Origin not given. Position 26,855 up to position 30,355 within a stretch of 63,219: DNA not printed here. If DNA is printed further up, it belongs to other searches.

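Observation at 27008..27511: Conserved C-terminal tandem GWNL / PGEAYF module shared by all three giants (possible novel binding domain)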

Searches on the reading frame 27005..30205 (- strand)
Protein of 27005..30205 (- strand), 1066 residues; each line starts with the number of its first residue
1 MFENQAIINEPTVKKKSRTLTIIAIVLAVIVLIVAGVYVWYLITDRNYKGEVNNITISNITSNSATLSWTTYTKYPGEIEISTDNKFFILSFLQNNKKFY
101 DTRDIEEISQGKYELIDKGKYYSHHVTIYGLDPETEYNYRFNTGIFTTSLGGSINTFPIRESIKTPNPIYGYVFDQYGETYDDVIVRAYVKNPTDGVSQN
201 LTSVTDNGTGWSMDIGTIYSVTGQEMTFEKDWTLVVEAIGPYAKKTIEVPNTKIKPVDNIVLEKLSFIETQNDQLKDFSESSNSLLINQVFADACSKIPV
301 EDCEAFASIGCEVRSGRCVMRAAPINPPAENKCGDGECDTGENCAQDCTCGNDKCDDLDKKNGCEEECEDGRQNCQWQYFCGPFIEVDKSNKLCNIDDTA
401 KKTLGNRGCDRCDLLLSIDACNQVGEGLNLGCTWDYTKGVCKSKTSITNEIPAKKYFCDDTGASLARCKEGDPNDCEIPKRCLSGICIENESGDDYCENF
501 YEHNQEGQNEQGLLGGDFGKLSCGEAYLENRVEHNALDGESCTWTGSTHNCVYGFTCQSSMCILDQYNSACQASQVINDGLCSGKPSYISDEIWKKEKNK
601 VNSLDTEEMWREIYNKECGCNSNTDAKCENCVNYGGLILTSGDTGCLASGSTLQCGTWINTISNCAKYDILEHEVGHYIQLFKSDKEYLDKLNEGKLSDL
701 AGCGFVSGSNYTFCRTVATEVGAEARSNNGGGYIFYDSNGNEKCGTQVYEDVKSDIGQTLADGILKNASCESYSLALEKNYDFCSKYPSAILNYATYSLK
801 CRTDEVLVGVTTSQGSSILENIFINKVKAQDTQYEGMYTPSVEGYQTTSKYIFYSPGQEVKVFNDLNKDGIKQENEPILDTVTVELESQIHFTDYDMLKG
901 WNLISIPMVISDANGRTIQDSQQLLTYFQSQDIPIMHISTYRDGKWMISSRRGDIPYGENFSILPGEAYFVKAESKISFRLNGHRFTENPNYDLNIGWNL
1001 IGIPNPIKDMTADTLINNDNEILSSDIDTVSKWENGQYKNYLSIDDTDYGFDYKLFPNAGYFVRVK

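Call 6: search_protein_families(library=pfam, proteins=[window:27005-30205:-], max_evalue=1)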
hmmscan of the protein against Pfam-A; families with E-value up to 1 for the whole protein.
window:27005-30205:- (1066 aa): 4 families
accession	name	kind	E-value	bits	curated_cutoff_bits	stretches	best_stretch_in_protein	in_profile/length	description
PF16656.11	Pur_ac_phosph_N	-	9.6e-08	32.9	30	1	55-143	6-80/93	Purple acid Phosphatase, N-terminal domain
PF00041.27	fn3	-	9.7e-05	22.9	25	1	52-141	3-66/84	Fibronectin type III domain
PF16655.11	PhoD_N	-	0.0058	17.6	30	1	103-153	38-87/90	PhoD-like phosphatase, N-terminal domain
PF17210.9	SdrD_B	-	0.084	13.5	29.7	1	862-888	7-33/112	SdrD B-like domain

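Call 7: search_protein_families(library=ncbifam, proteins=[window:27005-30205:-], max_evalue=1)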
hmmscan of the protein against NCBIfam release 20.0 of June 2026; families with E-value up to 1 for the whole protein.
window:27005-30205:- (1066 aa): 3 families
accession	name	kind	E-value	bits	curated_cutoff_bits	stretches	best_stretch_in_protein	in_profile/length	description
NF042931.1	SAG1386_EF1546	equivalog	0.0059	16.7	80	1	15-65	26-78/158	SAG1386/EF1546 family surface-associated protein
NF006283.1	PRK08455.1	equivalog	0.01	15.5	187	1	10-54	9-53/182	flagellar basal body-associated protein FliL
NF004285.1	PRK05696.1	equivalog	0.051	13.4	179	1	9-54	9-53/171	flagellar basal body-associated protein FliL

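Call 45: find_encoding_contigs(protein=window:27005-30205:-, flank=10000, max_places=6)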
Protein window:27005-30205:- (1066 aa): 11 contigs read that carry it; 6 places shown.
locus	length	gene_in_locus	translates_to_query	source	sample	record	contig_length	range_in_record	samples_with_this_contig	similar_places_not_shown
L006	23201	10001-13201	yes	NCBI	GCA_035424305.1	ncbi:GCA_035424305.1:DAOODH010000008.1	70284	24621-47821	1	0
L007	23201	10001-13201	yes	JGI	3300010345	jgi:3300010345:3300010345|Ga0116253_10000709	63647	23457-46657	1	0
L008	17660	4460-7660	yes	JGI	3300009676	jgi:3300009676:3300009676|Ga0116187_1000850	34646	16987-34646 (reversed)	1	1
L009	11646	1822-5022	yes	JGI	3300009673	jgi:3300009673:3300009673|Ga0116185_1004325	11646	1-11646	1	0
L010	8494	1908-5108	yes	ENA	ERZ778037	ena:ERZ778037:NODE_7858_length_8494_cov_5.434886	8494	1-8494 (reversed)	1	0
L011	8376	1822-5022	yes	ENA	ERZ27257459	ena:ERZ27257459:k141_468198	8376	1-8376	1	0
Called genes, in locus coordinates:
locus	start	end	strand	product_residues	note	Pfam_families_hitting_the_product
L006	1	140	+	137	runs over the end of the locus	PF00572:Ribosomal_L13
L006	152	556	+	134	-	PF00380:Ribosomal_S9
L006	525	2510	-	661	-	PF01078:Mg_chelatase, PF00158:Sigma54_activat (faint), PF07728:AAA_5 (weak), PF13335:Mg_chelatase_C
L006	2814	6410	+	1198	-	PF23416:DUF7107 (weak)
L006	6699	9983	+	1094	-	PF16656:Pur_ac_phosph_N (weak)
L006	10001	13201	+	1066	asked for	PF16656:Pur_ac_phosph_N (weak)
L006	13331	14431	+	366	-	-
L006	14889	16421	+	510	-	PF12072:RNase_Y_N, PF00013:KH_1 (faint), PF01966:HD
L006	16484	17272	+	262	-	PF00149:Metallophos, PF13277:YmdB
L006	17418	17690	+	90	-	PF00216:Bac_DNA_binding, PF18291:HU-HIG (weak)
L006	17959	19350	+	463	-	PF00188:CAP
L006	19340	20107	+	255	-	-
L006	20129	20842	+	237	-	PF00696:AA_kinase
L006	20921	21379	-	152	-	PF03449:GreA_GreB_N, PF01272:GreA_GreB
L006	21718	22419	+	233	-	PF01746:tRNA_m1G_MT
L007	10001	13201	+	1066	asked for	PF16656:Pur_ac_phosph_N (weak)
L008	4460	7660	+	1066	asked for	PF16656:Pur_ac_phosph_N (weak)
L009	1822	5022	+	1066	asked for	PF16656:Pur_ac_phosph_N (weak)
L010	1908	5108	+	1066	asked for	PF16656:Pur_ac_phosph_N (weak)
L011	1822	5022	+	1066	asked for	PF16656:Pur_ac_phosph_N (weak)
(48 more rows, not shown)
